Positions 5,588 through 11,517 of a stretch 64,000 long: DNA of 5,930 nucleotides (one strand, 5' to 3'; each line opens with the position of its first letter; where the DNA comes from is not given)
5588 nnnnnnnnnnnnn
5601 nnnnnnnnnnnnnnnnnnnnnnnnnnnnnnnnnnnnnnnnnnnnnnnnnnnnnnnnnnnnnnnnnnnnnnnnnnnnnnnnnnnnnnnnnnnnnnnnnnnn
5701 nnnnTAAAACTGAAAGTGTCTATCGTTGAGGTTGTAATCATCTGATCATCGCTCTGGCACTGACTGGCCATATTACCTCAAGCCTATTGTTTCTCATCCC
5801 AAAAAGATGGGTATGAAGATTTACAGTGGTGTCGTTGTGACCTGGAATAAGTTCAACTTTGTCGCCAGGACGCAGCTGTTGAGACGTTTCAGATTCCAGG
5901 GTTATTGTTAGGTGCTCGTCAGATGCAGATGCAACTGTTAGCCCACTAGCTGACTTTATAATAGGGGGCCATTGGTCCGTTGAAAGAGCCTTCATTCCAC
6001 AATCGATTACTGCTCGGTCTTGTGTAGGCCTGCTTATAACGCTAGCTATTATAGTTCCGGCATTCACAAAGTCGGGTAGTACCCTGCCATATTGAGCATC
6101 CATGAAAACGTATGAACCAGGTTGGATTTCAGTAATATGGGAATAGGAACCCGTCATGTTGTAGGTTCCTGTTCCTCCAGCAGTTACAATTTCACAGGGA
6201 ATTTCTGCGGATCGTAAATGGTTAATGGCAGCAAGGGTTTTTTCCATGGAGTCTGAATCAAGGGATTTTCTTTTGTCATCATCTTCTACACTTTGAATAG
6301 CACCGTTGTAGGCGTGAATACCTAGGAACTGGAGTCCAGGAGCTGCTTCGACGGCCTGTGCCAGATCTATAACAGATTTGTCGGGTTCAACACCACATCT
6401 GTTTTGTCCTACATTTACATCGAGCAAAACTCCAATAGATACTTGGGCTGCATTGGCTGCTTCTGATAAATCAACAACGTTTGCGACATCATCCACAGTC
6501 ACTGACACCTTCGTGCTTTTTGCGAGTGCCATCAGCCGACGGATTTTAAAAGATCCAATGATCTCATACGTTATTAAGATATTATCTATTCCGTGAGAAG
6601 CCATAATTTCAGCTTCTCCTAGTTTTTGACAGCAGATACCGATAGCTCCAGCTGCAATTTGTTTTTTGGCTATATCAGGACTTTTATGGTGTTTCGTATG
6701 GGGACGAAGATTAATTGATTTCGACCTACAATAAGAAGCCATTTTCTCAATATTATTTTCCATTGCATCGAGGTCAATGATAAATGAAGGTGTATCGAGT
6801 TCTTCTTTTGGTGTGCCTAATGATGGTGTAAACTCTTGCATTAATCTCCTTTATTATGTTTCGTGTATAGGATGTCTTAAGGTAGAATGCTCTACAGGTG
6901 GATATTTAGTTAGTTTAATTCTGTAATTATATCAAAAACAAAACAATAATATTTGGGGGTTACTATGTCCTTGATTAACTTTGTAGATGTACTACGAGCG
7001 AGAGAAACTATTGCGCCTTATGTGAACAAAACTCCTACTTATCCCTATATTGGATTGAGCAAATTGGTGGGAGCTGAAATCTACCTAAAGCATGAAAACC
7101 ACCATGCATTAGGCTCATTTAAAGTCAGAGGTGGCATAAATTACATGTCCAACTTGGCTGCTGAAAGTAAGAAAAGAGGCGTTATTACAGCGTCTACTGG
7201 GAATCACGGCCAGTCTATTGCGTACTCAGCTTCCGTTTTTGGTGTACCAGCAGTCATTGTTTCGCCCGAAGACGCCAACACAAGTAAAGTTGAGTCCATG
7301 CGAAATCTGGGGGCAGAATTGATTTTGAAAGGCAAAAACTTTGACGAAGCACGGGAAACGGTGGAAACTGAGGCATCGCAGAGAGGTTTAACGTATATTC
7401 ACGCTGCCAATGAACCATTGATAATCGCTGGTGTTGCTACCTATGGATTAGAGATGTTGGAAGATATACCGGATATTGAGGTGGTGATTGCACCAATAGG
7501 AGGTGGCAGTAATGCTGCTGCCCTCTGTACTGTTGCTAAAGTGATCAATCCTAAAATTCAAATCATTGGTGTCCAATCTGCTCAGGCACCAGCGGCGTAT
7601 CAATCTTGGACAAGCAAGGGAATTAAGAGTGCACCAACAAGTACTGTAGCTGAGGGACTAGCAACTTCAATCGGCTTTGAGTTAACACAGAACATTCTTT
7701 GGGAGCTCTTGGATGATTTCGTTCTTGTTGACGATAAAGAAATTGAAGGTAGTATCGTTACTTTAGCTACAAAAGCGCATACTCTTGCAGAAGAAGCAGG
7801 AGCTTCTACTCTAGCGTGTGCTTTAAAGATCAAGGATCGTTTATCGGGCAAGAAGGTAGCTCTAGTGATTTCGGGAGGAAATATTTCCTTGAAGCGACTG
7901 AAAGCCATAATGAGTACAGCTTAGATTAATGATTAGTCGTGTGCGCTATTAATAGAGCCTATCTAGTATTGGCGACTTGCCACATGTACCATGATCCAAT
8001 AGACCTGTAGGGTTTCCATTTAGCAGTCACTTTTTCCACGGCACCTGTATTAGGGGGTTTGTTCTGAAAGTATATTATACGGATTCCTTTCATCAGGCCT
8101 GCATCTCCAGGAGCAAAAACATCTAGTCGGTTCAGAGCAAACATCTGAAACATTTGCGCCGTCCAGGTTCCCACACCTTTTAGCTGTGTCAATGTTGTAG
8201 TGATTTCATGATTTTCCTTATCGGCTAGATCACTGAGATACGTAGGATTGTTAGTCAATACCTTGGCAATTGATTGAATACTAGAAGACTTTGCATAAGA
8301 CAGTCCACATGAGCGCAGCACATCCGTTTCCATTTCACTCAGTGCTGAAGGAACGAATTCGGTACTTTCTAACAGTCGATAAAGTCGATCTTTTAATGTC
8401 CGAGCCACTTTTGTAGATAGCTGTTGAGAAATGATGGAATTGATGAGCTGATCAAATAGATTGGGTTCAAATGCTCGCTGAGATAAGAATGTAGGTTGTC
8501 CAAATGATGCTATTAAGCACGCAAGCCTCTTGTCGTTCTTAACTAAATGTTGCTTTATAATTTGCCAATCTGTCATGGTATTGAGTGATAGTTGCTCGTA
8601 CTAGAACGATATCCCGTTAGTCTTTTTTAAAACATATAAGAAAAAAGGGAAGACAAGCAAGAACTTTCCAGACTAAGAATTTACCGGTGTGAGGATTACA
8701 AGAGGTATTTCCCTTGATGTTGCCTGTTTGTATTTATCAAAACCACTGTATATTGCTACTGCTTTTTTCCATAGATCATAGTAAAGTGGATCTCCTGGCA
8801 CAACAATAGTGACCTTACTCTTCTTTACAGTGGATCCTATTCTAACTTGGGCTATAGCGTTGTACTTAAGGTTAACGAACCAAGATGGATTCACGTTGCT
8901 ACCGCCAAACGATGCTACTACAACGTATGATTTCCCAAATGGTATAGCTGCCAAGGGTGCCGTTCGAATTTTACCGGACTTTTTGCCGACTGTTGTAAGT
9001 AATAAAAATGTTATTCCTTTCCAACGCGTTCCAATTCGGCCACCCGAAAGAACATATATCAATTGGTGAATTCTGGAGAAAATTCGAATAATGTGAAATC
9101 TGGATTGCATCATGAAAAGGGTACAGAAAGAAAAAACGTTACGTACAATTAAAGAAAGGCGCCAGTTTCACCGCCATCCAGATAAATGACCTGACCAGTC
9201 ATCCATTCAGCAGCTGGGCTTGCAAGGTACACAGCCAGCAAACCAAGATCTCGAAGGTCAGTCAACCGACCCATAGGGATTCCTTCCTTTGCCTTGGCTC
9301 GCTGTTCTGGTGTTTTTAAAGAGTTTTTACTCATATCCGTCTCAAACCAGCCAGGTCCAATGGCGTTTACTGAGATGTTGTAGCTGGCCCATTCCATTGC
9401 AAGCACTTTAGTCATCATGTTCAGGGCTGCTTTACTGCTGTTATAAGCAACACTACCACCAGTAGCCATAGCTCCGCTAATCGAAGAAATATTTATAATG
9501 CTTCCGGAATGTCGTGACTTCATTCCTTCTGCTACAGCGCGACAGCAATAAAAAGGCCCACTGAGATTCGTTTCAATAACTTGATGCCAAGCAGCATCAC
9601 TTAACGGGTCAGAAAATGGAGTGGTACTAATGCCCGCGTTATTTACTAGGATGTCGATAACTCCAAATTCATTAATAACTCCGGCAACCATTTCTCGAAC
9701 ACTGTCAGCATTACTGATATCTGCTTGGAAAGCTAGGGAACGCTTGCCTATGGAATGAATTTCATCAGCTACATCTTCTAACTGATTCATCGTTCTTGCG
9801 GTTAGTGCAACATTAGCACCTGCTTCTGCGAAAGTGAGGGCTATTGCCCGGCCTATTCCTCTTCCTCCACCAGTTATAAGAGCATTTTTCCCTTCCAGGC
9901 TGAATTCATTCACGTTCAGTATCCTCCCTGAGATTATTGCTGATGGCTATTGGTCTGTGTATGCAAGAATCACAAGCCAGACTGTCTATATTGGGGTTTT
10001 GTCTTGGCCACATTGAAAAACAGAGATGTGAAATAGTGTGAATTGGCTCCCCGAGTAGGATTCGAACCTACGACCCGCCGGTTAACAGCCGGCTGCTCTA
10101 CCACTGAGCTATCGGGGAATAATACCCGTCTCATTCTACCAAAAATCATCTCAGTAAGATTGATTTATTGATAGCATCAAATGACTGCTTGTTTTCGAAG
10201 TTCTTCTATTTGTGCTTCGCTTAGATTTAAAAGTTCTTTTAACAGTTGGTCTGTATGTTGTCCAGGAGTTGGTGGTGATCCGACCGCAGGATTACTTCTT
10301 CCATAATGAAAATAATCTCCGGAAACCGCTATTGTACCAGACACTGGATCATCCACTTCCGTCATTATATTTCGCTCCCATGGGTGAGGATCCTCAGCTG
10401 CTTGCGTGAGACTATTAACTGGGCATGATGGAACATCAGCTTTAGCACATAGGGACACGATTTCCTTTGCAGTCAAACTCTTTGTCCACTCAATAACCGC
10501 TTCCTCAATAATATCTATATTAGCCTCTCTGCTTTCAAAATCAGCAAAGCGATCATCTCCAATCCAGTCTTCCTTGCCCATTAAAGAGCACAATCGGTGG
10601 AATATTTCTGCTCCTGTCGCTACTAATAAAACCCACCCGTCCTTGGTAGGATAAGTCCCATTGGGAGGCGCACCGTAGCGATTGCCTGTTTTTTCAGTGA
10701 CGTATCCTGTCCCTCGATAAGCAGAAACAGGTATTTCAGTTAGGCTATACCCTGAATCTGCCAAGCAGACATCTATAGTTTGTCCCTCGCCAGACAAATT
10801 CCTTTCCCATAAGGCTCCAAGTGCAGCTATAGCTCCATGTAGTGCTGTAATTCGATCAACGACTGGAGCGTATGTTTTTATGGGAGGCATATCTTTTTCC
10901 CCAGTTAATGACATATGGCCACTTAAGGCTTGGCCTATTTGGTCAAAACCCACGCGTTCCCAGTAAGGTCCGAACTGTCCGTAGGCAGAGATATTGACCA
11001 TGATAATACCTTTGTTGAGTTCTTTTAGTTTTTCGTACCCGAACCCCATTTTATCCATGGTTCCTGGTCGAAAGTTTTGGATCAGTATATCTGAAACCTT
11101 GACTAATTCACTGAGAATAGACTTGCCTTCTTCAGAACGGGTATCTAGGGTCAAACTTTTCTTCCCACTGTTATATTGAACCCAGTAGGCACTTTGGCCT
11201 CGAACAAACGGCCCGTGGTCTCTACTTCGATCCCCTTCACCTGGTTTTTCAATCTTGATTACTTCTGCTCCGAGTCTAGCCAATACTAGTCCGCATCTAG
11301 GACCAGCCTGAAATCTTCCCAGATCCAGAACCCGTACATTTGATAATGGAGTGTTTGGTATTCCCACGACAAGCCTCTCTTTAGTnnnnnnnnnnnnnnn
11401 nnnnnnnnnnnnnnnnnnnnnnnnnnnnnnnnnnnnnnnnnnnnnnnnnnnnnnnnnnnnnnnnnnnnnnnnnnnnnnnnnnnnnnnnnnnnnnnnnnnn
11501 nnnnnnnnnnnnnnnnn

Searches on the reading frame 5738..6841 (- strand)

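Call 37: search_protein_families(library=pfam, proteins=[window:5738-6841:-], max_evalue=0.00001)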
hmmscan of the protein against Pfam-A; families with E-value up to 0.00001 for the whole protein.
window:5738-6841:- (367 aa): 2 families
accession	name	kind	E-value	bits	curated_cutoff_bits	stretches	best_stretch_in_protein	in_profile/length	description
PF01168.26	Ala_racemase_N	-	3.7e-27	95.9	24.1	1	22-248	1-218/220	Alanine racemase, N-terminal domain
PF14031.13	D-ser_dehydrat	-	1.7e-20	73.9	22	1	261-347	1-95/97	Putative serine dehydratase domain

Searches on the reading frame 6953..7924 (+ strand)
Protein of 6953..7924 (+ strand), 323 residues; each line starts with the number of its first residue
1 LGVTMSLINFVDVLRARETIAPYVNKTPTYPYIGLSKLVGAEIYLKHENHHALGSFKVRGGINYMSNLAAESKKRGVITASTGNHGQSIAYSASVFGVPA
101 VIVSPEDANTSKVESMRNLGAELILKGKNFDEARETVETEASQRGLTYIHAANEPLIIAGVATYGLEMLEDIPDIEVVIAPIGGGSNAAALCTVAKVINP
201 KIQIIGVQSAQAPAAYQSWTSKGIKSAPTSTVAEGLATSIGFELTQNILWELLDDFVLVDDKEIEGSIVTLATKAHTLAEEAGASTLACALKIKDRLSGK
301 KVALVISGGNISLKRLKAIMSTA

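Call 37: search_protein_families(library=pfam, proteins=[window:6953-7924:+], max_evalue=0.00001)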
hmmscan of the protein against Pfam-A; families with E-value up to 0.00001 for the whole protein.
window:6953-7924:+ (323 aa): 1 family
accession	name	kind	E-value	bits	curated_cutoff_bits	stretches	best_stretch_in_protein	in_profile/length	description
PF00291.31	PALP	-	1.4e-70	238.4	35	1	21-308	2-295/295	Pyridoxal-phosphate dependent enzyme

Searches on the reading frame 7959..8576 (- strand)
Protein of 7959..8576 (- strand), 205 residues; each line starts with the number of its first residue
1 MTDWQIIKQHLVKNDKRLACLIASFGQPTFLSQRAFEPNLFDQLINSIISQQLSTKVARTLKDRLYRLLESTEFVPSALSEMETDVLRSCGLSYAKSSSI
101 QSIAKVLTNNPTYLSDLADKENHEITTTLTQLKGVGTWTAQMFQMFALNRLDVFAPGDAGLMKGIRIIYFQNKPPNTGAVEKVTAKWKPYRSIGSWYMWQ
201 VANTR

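Call 37: search_protein_families(library=pfam, proteins=[window:7959-8576:-], max_evalue=0.00001)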
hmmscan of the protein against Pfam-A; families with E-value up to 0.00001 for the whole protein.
window:7959-8576:- (205 aa): 1 family
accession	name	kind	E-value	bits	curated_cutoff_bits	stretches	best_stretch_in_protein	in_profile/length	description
PF00730.31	HhH-GPD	-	2.2e-11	44.5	26.2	1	45-187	1-105/108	HhH-GPD superfamily base excision DNA repair protein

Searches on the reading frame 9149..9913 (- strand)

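Call 37: search_protein_families(library=pfam, proteins=[window:9149-9913:-], max_evalue=0.00001)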
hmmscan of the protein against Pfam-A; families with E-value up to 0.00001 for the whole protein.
window:9149-9913:- (254 aa): 3 families
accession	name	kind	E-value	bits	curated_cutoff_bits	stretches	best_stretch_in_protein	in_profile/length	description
PF13561.12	adh_short_C2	-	9.6e-65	218.9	27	1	18-248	6-234/236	Enoyl-(Acyl carrier protein) reductase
PF00106.31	adh_short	-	1.4e-62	211.1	26.6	1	9-200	1-192/195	short chain dehydrogenase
PF08659.16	KR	-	2.6e-14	54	22.6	1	12-168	4-160/180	KR domain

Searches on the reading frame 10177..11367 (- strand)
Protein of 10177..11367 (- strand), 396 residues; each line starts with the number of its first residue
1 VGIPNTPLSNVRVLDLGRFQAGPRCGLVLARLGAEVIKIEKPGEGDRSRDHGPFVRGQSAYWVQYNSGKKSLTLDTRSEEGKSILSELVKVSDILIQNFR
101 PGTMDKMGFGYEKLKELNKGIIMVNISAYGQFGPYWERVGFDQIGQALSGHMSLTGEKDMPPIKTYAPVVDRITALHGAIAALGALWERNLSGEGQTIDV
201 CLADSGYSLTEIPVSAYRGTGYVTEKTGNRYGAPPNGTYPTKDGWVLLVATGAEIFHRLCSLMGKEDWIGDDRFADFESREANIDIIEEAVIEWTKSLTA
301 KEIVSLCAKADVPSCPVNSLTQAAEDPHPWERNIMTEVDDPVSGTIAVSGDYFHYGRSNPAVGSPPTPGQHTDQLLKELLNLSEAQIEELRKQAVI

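Call 37: search_protein_families(library=pfam, proteins=[window:10177-11367:-], max_evalue=0.00001)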
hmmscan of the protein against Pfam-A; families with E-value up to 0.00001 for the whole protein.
window:10177-11367:- (396 aa): 1 family
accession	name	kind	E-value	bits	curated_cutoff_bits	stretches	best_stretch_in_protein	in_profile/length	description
PF02515.22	CoA_transf_3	-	4.4e-108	362.1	23.3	1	8-372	1-366/366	CoA-transferase family III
